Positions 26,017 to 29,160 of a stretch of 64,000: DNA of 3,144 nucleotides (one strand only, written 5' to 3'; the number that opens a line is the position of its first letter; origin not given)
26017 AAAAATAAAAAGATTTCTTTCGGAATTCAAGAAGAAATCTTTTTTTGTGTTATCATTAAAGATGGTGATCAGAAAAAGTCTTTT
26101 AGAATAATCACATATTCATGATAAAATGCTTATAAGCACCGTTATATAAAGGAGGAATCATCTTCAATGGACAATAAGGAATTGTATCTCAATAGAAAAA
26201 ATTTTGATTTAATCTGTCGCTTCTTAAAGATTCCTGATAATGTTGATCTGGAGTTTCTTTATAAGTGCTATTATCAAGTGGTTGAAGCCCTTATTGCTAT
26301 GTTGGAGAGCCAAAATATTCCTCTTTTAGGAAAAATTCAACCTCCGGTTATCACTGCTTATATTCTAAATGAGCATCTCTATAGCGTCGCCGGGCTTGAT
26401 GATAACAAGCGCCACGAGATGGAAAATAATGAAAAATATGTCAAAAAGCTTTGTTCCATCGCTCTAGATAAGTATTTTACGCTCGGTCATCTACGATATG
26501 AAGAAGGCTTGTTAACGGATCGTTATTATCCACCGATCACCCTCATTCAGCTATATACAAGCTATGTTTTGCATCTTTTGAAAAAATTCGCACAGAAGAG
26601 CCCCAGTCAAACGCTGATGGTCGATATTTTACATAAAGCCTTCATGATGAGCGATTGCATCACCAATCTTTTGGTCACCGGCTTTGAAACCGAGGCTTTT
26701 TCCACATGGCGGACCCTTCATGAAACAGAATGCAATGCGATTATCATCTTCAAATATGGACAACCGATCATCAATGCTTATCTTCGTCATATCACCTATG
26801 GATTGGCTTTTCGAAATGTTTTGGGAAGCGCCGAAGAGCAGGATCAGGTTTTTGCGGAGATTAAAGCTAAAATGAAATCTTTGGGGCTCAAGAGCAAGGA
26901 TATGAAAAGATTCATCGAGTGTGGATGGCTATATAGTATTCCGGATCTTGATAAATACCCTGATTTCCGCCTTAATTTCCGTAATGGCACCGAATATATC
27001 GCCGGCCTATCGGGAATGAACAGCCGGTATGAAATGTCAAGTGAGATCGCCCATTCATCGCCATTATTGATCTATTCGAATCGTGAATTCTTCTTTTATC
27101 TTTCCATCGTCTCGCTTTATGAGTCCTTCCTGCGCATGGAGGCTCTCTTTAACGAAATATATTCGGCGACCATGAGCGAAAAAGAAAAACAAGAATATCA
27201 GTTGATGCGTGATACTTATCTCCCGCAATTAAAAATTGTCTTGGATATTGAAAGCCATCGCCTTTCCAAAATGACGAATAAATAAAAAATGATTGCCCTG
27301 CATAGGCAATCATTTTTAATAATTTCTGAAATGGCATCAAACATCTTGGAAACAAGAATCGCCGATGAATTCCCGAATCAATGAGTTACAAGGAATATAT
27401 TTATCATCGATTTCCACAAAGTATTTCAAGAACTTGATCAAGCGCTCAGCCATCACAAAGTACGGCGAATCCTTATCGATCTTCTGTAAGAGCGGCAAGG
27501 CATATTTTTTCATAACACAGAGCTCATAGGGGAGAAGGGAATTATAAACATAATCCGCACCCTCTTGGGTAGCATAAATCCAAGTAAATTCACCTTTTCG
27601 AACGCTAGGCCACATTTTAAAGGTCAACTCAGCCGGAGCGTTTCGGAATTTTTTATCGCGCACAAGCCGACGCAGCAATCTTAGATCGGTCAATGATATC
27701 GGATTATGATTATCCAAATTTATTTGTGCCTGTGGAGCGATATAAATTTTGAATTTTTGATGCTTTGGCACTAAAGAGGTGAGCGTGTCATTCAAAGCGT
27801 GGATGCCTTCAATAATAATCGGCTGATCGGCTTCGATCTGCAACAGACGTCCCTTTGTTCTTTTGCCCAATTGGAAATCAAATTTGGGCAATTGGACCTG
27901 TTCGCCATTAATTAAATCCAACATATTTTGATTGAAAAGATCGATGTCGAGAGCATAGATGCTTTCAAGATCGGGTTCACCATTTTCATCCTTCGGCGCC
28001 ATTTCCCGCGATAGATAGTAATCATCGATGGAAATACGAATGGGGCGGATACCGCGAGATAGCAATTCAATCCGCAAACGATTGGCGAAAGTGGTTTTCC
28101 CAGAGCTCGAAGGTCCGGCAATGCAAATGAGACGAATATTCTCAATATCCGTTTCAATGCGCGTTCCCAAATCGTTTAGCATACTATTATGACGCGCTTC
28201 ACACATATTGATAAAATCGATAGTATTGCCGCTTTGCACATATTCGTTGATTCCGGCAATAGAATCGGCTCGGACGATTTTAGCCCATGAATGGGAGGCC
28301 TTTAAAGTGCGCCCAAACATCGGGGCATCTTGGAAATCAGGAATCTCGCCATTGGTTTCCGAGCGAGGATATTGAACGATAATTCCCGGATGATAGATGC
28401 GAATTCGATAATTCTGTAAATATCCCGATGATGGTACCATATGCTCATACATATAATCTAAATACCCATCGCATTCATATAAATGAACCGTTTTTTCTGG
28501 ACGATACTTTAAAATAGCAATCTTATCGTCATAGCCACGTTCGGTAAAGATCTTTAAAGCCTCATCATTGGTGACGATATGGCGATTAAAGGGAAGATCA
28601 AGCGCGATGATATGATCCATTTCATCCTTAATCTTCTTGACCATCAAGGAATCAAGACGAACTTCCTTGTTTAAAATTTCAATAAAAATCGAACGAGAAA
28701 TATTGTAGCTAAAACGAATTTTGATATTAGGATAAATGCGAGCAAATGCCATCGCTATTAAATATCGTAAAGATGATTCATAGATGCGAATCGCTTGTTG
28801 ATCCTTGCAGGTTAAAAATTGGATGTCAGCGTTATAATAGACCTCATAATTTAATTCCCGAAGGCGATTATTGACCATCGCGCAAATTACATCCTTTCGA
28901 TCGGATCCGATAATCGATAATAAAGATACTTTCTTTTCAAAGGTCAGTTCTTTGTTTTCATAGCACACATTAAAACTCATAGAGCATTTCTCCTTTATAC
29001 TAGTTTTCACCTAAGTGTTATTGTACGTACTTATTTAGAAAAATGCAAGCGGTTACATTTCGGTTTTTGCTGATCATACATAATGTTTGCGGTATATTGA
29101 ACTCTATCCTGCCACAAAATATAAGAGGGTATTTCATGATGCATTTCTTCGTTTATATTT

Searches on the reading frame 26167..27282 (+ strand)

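Call 75: search_protein_families(library=pfam, proteins=[window:26167-27282:+], max_evalue=0.00001)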
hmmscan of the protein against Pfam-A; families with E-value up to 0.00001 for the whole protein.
window:26167-27282:+ (372 aa): 1 family
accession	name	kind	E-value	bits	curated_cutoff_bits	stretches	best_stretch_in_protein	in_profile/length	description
PF18928.5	DUF5677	-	1.1e-06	29.3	27.1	1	156-302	9-155/166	Family of unknown function (DUF5677)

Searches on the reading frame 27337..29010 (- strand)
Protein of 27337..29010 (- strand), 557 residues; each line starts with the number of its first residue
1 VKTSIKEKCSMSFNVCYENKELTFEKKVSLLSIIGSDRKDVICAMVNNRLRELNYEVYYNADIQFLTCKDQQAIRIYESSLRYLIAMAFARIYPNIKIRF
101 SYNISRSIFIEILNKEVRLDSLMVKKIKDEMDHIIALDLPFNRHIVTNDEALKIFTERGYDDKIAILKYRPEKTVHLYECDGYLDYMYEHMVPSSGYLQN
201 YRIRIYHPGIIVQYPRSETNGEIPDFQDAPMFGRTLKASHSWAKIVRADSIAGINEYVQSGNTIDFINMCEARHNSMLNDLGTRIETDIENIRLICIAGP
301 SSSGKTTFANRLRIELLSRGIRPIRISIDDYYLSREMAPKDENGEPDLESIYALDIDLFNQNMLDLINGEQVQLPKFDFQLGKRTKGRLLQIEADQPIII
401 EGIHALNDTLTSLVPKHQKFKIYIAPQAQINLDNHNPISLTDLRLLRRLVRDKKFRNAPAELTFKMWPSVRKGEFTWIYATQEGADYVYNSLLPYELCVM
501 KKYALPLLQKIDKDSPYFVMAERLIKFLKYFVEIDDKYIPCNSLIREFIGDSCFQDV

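Call 75: search_protein_families(library=pfam, proteins=[window:27337-29010:-], max_evalue=0.00001)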
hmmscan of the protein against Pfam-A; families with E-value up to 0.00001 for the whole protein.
window:27337-29010:- (557 aa): 1 family
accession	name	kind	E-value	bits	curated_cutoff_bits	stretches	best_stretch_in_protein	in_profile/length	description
PF00485.24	PRK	-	9.5e-14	52.1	22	1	294-468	1-166/196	Phosphoribulokinase / Uridine kinase family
